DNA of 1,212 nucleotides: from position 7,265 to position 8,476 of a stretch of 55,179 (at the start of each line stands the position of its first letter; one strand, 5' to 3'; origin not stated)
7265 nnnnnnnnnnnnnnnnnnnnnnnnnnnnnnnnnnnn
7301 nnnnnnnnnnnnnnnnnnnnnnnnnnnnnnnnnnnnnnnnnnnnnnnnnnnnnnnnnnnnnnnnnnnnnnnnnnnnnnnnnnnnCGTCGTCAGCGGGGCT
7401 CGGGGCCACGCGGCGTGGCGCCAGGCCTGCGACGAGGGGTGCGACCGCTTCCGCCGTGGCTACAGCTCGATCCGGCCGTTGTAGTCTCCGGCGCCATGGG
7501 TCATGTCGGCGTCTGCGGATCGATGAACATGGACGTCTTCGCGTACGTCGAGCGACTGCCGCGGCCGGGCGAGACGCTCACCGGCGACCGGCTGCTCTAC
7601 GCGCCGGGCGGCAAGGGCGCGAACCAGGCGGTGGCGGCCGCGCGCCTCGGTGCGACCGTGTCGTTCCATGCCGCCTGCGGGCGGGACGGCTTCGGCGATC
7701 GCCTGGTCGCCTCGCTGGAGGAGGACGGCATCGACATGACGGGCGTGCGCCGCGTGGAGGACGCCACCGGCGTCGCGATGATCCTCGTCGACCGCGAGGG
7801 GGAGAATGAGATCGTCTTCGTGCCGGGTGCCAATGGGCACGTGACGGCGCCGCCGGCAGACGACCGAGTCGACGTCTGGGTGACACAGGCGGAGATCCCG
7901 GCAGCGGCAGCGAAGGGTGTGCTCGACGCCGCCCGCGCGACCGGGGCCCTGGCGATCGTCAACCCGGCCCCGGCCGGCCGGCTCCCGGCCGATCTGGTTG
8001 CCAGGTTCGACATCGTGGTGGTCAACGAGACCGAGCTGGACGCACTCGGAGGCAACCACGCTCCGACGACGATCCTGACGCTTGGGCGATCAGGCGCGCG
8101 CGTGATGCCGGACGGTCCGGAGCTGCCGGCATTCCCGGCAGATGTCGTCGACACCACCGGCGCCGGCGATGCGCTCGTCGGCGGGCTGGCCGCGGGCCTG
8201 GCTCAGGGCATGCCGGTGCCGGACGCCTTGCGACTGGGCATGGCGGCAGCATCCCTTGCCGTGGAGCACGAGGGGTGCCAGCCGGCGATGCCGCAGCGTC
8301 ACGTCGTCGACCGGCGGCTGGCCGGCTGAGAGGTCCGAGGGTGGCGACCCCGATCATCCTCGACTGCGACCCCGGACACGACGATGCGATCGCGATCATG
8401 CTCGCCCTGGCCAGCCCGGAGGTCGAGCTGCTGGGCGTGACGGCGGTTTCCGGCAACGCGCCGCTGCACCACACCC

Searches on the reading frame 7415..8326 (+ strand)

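Call 71: search_protein_families(library=pfam, proteins=[window:7415-8326:+], max_evalue=0.0001)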
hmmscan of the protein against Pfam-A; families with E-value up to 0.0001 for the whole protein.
window:7415-8326:+ (304 aa): 1 family
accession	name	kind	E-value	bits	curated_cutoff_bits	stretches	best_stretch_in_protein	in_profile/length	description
PF00294.29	PfkB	-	1.1e-53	183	25.8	1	31-294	4-301/302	pfkB family carbohydrate kinase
